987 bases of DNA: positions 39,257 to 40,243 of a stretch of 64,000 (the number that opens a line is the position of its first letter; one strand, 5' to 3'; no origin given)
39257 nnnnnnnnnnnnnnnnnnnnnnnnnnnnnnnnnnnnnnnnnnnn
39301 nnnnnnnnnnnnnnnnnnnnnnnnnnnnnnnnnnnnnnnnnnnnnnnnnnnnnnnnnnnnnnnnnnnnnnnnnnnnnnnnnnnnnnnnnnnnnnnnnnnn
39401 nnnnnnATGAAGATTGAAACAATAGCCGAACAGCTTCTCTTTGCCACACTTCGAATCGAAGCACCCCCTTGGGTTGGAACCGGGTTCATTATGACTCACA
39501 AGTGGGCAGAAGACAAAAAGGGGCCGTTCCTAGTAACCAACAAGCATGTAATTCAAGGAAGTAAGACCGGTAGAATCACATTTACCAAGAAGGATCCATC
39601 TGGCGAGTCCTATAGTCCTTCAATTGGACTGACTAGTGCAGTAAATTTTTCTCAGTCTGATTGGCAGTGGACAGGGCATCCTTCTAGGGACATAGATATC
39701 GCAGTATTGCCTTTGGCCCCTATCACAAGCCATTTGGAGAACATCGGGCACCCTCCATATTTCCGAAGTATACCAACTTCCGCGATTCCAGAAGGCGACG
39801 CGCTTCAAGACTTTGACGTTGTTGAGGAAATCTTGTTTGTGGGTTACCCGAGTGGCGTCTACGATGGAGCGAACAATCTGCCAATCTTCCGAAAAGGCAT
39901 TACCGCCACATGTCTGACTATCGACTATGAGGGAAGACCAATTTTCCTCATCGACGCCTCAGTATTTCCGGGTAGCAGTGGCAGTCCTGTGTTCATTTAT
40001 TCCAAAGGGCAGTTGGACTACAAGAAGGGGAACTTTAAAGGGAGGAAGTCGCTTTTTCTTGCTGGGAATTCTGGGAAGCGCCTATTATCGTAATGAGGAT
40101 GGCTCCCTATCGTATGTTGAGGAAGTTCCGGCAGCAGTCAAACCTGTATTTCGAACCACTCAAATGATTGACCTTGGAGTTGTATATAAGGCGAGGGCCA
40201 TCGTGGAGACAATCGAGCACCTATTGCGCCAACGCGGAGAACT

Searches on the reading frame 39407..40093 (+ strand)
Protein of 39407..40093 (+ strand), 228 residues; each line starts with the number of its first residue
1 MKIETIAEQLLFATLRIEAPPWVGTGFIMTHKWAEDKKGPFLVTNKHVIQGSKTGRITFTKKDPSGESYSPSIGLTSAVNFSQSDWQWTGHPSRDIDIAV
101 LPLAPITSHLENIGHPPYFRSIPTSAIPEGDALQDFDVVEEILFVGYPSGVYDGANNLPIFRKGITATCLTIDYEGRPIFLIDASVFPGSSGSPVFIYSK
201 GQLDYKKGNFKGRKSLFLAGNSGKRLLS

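Call 60: search_protein_families(library=pfam, proteins=[window:39407-40093:+], max_evalue=0.0001)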
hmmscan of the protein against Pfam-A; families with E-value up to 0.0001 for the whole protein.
window:39407-40093:+ (228 aa): 1 family
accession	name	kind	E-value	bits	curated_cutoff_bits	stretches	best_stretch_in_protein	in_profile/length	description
PF13365.12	Trypsin_2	-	4.1e-11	44.2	27.6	1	24-202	1-140/144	Trypsin-like peptidase domain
